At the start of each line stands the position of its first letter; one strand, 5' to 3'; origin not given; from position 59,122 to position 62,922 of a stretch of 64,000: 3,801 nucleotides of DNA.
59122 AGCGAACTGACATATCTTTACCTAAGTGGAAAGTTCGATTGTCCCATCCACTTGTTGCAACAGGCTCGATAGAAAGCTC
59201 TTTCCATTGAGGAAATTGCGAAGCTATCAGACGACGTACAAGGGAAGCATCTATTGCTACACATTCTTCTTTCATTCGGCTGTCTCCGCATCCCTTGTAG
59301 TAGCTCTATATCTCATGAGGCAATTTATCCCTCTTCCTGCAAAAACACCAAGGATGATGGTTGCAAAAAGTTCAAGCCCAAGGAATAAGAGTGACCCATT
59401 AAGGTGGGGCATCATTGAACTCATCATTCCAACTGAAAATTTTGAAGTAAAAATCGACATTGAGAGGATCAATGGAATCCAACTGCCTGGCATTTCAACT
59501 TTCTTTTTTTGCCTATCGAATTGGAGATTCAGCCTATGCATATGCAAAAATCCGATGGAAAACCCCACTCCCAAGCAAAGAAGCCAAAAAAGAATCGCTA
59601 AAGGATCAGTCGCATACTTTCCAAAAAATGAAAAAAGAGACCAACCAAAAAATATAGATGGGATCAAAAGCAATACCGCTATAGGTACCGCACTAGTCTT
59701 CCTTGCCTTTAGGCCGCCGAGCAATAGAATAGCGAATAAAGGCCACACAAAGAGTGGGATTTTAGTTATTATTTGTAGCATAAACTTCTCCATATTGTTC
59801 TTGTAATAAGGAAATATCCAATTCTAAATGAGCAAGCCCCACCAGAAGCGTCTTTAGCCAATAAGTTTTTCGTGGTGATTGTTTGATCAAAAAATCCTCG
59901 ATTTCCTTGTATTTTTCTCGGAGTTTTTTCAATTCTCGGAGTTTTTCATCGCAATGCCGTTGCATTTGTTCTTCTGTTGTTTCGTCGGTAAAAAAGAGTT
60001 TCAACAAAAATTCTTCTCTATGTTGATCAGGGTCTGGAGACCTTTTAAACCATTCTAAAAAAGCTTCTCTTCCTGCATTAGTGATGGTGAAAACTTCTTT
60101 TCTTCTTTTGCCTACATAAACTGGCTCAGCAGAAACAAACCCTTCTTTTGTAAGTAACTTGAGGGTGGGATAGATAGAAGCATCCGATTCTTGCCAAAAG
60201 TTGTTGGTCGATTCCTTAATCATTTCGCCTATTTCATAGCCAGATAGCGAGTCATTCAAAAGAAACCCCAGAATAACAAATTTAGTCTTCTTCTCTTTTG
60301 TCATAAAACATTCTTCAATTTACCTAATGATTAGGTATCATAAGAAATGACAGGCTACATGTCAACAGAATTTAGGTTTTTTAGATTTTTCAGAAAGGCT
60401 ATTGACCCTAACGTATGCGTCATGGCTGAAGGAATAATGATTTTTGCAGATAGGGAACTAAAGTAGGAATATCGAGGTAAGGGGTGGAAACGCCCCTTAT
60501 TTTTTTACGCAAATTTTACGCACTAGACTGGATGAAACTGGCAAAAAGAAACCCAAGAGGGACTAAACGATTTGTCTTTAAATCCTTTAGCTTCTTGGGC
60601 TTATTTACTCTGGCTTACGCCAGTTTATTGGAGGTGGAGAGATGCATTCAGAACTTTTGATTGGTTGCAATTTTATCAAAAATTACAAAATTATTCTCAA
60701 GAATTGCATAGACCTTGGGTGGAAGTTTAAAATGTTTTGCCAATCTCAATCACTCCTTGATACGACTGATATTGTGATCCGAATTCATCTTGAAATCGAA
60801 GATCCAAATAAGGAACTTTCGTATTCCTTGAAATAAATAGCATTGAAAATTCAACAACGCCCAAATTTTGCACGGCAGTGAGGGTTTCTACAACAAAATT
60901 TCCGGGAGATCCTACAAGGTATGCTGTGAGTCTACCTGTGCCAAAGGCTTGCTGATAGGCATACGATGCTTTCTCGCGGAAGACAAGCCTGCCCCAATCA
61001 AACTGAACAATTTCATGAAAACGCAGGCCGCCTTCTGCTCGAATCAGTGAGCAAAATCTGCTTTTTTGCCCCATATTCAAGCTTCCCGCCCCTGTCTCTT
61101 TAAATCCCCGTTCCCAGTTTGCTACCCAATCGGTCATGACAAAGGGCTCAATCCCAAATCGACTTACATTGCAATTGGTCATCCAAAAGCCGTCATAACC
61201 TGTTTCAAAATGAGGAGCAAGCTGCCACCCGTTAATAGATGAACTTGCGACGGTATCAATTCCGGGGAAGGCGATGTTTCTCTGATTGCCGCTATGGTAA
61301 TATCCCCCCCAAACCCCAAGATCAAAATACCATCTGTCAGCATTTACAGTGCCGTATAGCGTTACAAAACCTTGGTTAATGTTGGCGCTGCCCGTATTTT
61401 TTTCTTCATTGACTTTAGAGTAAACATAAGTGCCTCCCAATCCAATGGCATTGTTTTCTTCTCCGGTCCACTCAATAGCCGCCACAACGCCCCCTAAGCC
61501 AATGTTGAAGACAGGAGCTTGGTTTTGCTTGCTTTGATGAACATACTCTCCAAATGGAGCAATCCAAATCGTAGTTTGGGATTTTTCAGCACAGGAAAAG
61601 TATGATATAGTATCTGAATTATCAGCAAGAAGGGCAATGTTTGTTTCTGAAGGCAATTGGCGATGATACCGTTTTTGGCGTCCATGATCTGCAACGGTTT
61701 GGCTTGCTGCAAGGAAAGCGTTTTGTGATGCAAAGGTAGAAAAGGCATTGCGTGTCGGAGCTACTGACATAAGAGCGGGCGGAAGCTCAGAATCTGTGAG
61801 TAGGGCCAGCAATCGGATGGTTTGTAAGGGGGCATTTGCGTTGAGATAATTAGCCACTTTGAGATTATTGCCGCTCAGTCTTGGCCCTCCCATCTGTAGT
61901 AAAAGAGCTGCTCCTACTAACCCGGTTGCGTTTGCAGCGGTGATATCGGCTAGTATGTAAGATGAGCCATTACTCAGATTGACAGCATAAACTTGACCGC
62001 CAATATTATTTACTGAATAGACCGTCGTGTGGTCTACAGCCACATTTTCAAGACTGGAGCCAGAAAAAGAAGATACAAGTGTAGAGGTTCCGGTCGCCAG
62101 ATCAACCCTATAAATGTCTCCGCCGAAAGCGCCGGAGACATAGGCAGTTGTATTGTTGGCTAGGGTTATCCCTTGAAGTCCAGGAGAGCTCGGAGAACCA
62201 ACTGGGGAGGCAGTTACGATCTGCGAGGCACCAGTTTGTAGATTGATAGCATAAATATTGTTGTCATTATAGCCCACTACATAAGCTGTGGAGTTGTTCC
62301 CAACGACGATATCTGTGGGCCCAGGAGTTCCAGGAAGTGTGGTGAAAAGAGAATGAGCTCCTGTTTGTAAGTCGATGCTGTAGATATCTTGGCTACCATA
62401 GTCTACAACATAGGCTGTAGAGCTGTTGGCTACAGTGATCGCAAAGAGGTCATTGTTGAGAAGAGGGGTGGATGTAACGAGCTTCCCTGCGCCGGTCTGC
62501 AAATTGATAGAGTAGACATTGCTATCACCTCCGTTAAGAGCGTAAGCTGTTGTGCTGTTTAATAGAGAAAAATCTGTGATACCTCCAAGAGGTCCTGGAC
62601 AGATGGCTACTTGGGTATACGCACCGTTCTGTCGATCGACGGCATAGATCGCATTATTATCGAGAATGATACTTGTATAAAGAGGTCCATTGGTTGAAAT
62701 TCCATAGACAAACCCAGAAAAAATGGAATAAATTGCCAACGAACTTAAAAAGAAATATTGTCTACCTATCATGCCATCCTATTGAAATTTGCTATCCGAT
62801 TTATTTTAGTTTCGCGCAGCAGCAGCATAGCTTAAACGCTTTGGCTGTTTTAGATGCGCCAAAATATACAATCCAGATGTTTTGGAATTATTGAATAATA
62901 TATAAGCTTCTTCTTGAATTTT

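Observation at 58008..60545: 2.5-kb TIR-bounded cassette with APH/Mph-like kinase, membrane protein and PadR; no transposase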

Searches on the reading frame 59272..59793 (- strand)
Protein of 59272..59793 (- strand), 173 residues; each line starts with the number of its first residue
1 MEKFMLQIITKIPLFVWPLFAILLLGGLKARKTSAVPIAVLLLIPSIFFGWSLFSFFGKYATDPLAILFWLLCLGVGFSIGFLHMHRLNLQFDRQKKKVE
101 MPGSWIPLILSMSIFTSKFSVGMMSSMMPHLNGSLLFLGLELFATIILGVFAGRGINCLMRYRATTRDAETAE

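Call 8: search_protein_families(library=pfam, proteins=[window:59272-59793:-], max_evalue=0.01)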
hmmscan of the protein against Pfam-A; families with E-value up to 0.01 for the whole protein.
window:59272-59793:- (173 aa): 1 family
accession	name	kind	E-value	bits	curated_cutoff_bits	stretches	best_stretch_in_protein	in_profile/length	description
PF20327.3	DUF6622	-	5.2e-10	40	27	1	4-157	12-171/183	Family of unknown function (DUF6622)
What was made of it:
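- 59272..59793 (-): DUF6622 membrane protein. Its stop codon overlaps the APH start codon. PF20327 E 5e-10 (call 8).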

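Call 9: search_protein_families(library=ncbifam, proteins=[window:59272-59793:-], max_evalue=0.01)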
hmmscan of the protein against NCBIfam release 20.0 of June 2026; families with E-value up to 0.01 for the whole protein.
window:59272-59793:- (173 aa): 0 families

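Call 47: search_protein_families(library=padloc, proteins=[window:59272-59793:-], max_evalue=0.001)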
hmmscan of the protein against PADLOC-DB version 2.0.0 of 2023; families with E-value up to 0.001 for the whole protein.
window:59272-59793:- (173 aa): 0 families

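Call 57: find_homologous_proteins(query=window:59272-59793:-, max_evalue=0.00001)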
Query window:59272-59793:- (173 aa): 135 proteins with E <= 0.00001 among 703 candidates; the best 120 are listed.
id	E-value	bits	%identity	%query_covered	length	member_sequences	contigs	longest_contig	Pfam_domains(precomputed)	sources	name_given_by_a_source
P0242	3.5e-94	331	92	98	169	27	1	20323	PF20327.4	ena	-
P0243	5.4e-91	321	88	98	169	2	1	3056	PF20327.4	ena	-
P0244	4.2e-90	318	88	98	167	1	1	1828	PF20327.4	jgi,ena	-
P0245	5.3e-90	318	86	98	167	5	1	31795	PF20327.4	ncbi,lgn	-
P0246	1.6e-89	316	84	99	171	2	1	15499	PF20327.4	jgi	jgi:hypothetical protein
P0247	1.8e-89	316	87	98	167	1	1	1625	PF20327.4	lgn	-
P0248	2.3e-88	313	87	98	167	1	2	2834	PF20327.4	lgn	-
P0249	3.9e-88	312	86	98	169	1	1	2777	PF20327.4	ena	-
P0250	4.2e-88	312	86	98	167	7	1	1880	PF20327.4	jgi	-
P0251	6.5e-88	311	86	95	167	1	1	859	PF20327.4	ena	-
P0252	1.8e-87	310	85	98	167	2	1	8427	PF20327.4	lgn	-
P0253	1.8e-87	310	85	98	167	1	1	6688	PF20327.4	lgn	-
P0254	2.5e-87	309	86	95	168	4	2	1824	PF20327.4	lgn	-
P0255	6.6e-87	308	84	95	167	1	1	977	PF20327.4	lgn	-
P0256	8.4e-87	307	85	95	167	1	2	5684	PF20327.4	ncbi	-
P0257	1.6e-86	307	83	95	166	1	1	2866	PF20327.4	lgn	-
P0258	1.7e-85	303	83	98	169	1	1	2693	PF20327.4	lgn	-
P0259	4.6e-85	302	83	98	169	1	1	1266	PF20327.4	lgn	-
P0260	1.1e-84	301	83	95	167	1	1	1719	PF20327.4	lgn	-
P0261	1.1e-84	301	80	97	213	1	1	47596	PF20327.4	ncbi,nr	ncbi:MAG: hypothetical protein H0V82_12560 [Candidatus Protochlamydia sp.]|nr:hypothetical protein [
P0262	1.7e-84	300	79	95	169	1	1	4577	PF20327.4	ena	-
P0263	2.9e-84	299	80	98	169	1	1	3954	PF20327.4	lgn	-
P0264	3.5e-84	299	86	93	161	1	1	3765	PF20327.4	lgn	-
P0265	7.9e-84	298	84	98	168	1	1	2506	PF20327.4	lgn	-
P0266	1.8e-83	297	82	95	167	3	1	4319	PF20327.4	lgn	-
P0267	2.4e-83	296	81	96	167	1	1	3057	PF20327.4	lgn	-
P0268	3.6e-83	296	83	95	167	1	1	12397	PF20327.4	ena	-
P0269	5.3e-83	295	80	97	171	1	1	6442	PF20327.4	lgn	-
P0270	6.7e-83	295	86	92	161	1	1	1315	PF20327.4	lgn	-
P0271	2.1e-82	293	80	97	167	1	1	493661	PF20327.4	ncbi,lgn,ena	-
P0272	2.8e-82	293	82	95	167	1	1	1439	PF20327.4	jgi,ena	jgi:hypothetical protein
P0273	4.8e-82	292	83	97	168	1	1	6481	PF20327.4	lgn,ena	-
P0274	6.7e-82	292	83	94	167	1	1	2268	PF20327.4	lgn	-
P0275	1.6e-81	290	80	93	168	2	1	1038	PF20327.4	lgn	-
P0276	4.0e-81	289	78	98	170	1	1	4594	PF20327.4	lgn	-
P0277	7.4e-81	288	79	95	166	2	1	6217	PF20327.4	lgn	-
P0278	1.9e-80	287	81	93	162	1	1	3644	PF20327.4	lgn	-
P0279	2.3e-80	287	80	94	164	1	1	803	PF20327.4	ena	-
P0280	3.4e-80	286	81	95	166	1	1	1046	PF20327.4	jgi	jgi:hypothetical protein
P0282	1.3e-79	284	79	95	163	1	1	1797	PF20327.4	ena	-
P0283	7.5e-79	282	78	95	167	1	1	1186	PF20327.4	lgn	-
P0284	5.7e-78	279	78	95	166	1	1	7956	PF20327.4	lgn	-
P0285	6.5e-78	279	77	95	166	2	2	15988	PF20327.4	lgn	-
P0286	1.4e-77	277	80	96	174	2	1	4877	PF20327.4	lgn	-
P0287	4.6e-77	276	80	94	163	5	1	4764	PF20327.4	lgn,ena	-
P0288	6.8e-77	275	76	95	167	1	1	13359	PF20327.4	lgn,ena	-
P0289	2.2e-76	274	77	94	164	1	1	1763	PF20327.4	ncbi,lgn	-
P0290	2.8e-76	273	76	95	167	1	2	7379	PF20327.4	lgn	-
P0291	2.5e-75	270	69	98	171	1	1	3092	PF20327.4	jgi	jgi:hypothetical protein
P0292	4.4e-75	269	76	95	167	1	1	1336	PF20327.4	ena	-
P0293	6.7e-75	269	72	94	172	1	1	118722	PF20327.4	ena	-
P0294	7.4e-75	269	75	95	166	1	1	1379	PF20327.4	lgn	-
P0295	1.4e-74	268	75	95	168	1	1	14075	PF20327.4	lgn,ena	-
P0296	2.2e-74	267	70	98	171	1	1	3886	PF20327.4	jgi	-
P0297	2.6e-74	267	71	95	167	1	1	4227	PF20327.4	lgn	-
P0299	3.1e-74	267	78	93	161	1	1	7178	PF20327.4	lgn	-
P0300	8.6e-74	265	78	91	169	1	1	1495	PF20327.4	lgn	-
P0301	1.8e-72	261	77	92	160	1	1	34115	PF20327.4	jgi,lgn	jgi:hypothetical protein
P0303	1.9e-72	261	76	96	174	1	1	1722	PF20327.4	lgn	-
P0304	8.8e-72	259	68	98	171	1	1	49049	PF20327.4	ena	-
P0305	9.9e-72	258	71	95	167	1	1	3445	PF20327.4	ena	-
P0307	1.7e-71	258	72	92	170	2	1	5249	PF20327.4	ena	-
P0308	1.8e-71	258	72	97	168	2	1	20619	PF20327.4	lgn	-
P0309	2.6e-71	257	68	95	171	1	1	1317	PF20327.4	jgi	jgi:hypothetical protein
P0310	3.4e-70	253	70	93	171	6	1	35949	PF20327.4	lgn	-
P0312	5.1e-70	253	71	92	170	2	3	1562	PF20327.4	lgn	-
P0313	1.7e-69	251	67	96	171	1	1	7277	PF20327.4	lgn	-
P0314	1.7e-69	251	71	93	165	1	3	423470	PF20327.4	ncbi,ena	-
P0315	4.2e-69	250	73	91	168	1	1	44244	PF20327.4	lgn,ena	-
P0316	6.1e-69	249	70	95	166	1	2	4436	PF20327.4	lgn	-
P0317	6.8e-69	249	82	83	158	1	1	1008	PF20327.4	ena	-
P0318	9.9e-69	249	71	95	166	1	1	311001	PF20327.4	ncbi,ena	-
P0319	1.6e-68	248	66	95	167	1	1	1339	PF20327.4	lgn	-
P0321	9.9e-68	245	66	95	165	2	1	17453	PF20327.4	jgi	jgi:hypothetical protein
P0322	1.6e-67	245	67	97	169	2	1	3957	PF20327.4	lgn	-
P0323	2.0e-67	244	64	98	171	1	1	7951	PF20327.4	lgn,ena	-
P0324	2.5e-67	244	70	91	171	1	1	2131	PF20327.4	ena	-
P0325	4.7e-67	243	67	98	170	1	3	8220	PF20327.4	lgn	-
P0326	5.6e-67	243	67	93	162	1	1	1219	PF20327.4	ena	-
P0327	3.0e-66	241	64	96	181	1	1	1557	PF20327.4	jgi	jgi:hypothetical protein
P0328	4.8e-66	240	64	95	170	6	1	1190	PF20327.4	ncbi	-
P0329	9.7e-66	239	67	94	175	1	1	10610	PF20327.4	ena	-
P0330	2.1e-65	238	63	93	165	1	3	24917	PF20327.4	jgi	jgi:hypothetical protein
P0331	2.1e-65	238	62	95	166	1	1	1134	PF20327.4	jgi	jgi:hypothetical protein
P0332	2.6e-65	238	66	93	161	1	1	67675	PF20327.4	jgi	jgi:Family of unknown function (DUF6622)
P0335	1.3e-64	235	82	76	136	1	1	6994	PF20327.4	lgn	-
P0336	2.5e-64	234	66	93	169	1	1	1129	PF20327.4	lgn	-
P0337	4.6e-64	233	81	75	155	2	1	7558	PF20327.4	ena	-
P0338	7.6e-64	233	69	94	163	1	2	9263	PF20327.4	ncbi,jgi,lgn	jgi:hypothetical protein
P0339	1.3e-63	232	63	97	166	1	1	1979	PF20327.4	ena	-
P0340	2.0e-63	231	62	95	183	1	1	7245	PF20327.4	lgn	-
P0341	2.2e-63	231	59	96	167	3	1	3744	PF20327.4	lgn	-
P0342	7.0e-63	230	67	90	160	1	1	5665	PF20327.4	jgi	jgi:hypothetical protein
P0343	1.5e-62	229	65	92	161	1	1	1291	PF20327.4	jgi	jgi:hypothetical protein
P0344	3.1e-62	227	66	96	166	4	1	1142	PF20327.4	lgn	-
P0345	6.8e-62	226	62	95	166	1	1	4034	PF20327.4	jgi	jgi:hypothetical protein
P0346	8.5e-62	226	60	95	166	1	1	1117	PF20327.4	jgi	jgi:hypothetical protein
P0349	6.4e-60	220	63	94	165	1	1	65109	PF20327.4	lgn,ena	-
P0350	8.5e-60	220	64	95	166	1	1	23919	PF20327.4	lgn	-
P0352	3.0e-58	215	58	97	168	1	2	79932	PF20327.4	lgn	-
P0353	3.1e-58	214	58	95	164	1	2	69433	PF20327.4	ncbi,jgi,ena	-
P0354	4.4e-58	214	58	93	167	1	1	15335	PF20327.4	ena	-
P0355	8.5e-58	213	65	91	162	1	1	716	PF20327.4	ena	-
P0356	1.4e-57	212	61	97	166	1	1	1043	PF20327.4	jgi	jgi:hypothetical protein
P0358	2.1e-57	212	59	95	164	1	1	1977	PF20327.4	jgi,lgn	jgi:hypothetical protein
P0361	3.7e-54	201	58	92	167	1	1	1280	PF20327.4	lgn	-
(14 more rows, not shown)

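Call 58: find_encoding_contigs(protein=P0242, flank=10000, max_places=1)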
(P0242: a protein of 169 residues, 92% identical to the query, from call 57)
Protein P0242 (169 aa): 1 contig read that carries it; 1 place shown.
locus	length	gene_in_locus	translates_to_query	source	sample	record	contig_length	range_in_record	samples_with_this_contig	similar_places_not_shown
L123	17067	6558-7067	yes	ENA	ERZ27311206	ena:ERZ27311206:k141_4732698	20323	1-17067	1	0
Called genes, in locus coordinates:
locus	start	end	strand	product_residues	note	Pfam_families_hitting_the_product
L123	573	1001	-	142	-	PF00583:Acetyltransf_1, PF13673:Acetyltransf_10 (weak), PF13508:Acetyltransf_7, PF08445:FR47 (weak)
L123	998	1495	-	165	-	PF00583:Acetyltransf_1, PF13673:Acetyltransf_10, PF13508:Acetyltransf_7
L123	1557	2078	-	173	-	PF02245:Pur_DNA_glyco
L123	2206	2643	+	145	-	PF09424:YqeY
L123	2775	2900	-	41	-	-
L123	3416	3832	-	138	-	PF13613:HTH_Tnp_4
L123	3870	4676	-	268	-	PF00561:Abhydrolase_1, PF00975:Thioesterase (weak), PF12146:Hydrolase_4, PF12697:Abhydrolase_6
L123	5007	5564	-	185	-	PF07209:DUF1415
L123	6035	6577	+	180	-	PF03551:PadR, PF13601:HTH_34 (weak), PF10400:Vir_act_alpha_C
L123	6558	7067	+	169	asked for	PF20327:DUF6622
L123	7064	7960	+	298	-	PF01636:APH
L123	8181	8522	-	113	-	-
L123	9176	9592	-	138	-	PF28396:SepQ_C (weak), PF01052:FliMN_C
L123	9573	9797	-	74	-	PF01052:FliMN_C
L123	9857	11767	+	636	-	-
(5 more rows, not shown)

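Call 59: find_encoding_contigs(protein=P0271, flank=10000, max_places=1)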
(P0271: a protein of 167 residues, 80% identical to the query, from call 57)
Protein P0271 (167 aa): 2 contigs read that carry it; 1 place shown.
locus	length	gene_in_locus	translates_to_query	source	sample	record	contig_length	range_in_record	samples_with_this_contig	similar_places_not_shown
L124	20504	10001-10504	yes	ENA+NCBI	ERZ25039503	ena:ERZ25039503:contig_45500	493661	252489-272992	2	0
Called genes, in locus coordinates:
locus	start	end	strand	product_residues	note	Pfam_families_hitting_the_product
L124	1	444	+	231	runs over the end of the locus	PF00702:Hydrolase, PF13419:HAD_2, PF13242:Hydrolase_like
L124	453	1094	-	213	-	PF00849:PseudoU_synth_2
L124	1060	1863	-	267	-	PF22435:MRM3-like_sub_bind, PF00588:SpoU_methylase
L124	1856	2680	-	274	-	PF10672:Methyltrans_SAM, PF03602:Cons_hypoth95 (weak)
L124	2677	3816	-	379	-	PF00994:MoCF_biosynth, PF02464:CinA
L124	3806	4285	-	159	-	PF01252:Peptidase_A8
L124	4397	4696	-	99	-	-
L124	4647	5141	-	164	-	PF22811:Zn_ribbon_NrdR, PF03477:ATP-cone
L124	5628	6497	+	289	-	PF01297:ZnuA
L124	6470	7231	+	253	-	PF00005:ABC_tran, PF13304:AAA_21 (faint)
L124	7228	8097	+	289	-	PF00950:ABC-3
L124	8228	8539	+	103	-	PF00829:Ribosomal_L21p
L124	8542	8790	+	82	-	PF01016:Ribosomal_L27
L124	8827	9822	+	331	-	PF01018:GTP1_OBG, PF01926:MMR_HSR1, PF02421:FeoB_N (weak)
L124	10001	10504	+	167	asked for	PF20327:DUF6622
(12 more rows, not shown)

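Call 60: find_encoding_contigs(protein=P0314, flank=10000, max_places=1)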
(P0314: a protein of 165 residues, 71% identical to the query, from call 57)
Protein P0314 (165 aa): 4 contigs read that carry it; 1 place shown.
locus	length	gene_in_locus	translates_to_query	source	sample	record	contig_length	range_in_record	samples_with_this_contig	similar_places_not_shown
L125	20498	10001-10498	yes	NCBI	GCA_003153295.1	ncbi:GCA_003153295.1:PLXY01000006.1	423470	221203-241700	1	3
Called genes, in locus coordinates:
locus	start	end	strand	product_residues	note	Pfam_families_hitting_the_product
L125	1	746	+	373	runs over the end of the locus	PF13173:AAA_14, PF13635:DUF4143, PF08279:HTH_11 (faint)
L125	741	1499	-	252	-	PF03372:Exo_endo_phos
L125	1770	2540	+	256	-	PF00376:MerR, PF13411:MerR_1, PF07739:TipAS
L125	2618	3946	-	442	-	PF13637:Ank_4 (faint)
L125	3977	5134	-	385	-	PF00155:Aminotran_1_2, PF00266:Aminotran_5 (weak), PF01053:Cys_Met_Meta_PP (weak), PF01041:DegT_DnrJ_EryC1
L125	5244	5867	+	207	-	PF08348:PAS_6, PF13309:HTH_22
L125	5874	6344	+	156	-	PF04073:tRNA_edit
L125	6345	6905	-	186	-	PF03352:Adenine_glyco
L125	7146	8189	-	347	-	PF02805:Ada_Zn_binding, PF12833:HTH_18, PF02870:Methyltransf_1N (faint), PF01035:DNA_binding_1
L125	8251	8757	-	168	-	PF04229:GrpB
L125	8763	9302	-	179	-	PF13521:AAA_28, PF20720:nSTAND3 (faint)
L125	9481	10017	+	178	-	PF03551:PadR, PF13601:HTH_34 (weak), PF10400:Vir_act_alpha_C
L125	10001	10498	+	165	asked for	PF20327:DUF6622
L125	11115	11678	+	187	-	PF13302:Acetyltransf_3, PF00583:Acetyltransf_1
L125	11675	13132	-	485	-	-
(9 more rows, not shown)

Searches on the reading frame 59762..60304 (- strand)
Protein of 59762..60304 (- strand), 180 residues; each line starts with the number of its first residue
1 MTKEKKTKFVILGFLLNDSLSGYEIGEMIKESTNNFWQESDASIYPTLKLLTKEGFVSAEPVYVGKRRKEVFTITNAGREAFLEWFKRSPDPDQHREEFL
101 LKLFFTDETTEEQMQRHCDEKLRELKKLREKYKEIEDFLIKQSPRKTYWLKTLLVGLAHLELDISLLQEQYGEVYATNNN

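Call 8: search_protein_families(library=pfam, proteins=[window:59762-60304:-], max_evalue=0.01)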
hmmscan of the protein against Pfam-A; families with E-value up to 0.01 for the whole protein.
window:59762-60304:- (180 aa): 3 families
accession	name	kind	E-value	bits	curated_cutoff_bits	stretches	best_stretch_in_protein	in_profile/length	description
PF03551.20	PadR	-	4.5e-14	52.6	27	1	11-82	1-73/75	Transcriptional regulator PadR-like family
PF13601.12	HTH_34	-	4.3e-07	30.4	27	1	39-86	26-73/80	Winged helix DNA-binding domain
PF10400.15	Vir_act_alpha_C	-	3.9e-06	27.9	22.4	1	96-169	2-72/78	Virulence activator alpha C-term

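Call 9: search_protein_families(library=ncbifam, proteins=[window:59762-60304:-], max_evalue=0.01)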
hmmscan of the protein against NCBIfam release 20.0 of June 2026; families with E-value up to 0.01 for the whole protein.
window:59762-60304:- (180 aa): 2 families
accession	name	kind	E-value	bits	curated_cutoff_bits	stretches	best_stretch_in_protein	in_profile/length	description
TIGR03433.1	padR_acidobact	paralog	7.6e-10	38.8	101.8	1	9-81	7-80/101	PadR family transcriptional regulator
NF053635.1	TransRegRv3488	equivalog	0.00032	20.9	140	1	29-82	28-81/98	Rv3488 family transcriptional regulator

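Call 47: search_protein_families(library=padloc, proteins=[window:59762-60304:-], max_evalue=0.001)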
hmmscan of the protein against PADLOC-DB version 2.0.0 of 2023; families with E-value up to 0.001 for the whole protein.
window:59762-60304:- (180 aa): 0 families

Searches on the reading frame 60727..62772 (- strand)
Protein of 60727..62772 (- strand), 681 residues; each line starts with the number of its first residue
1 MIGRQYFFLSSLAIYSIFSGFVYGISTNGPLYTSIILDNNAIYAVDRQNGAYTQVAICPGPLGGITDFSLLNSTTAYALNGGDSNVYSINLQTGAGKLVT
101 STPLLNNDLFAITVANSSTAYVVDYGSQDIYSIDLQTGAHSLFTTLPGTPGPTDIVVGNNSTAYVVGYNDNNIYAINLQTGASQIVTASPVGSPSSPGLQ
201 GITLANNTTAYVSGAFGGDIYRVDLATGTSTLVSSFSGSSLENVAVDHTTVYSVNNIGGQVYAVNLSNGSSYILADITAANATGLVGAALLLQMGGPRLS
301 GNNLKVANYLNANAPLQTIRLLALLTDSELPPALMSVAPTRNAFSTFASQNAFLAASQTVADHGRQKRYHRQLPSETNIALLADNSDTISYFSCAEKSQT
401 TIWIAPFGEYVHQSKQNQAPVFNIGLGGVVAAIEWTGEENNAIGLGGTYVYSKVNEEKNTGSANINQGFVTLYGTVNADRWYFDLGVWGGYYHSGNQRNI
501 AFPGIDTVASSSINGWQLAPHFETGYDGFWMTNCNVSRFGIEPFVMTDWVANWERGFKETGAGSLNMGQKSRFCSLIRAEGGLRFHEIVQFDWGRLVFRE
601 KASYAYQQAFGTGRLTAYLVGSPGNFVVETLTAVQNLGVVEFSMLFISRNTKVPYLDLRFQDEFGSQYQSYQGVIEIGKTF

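Call 8: search_protein_families(library=pfam, proteins=[window:60727-62772:-], max_evalue=0.01)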
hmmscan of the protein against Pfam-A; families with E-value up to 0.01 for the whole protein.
window:60727-62772:- (681 aa): 3 families
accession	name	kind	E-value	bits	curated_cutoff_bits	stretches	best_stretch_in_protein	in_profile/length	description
PF03797.25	Autotransporter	-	7.3e-26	91.9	26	1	402-629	1-225/255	Autotransporter beta-domain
PF13360.13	PQQ_2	-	4.3e-07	30.3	27.6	1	79-230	78-229/233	Outer membrane protein assembly factor BamB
PF13570.13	Beta-prop_ACSF4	-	4.2e-05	23.5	133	1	100-270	6-166/329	Beta-alanine-activating enzyme, beta-propeller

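Call 43: find_encoding_contigs(protein=window:60727-62772:-, flank=10000, max_places=3)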
Protein window:60727-62772:- (681 aa): no gene with exactly this product is on record in the collection.
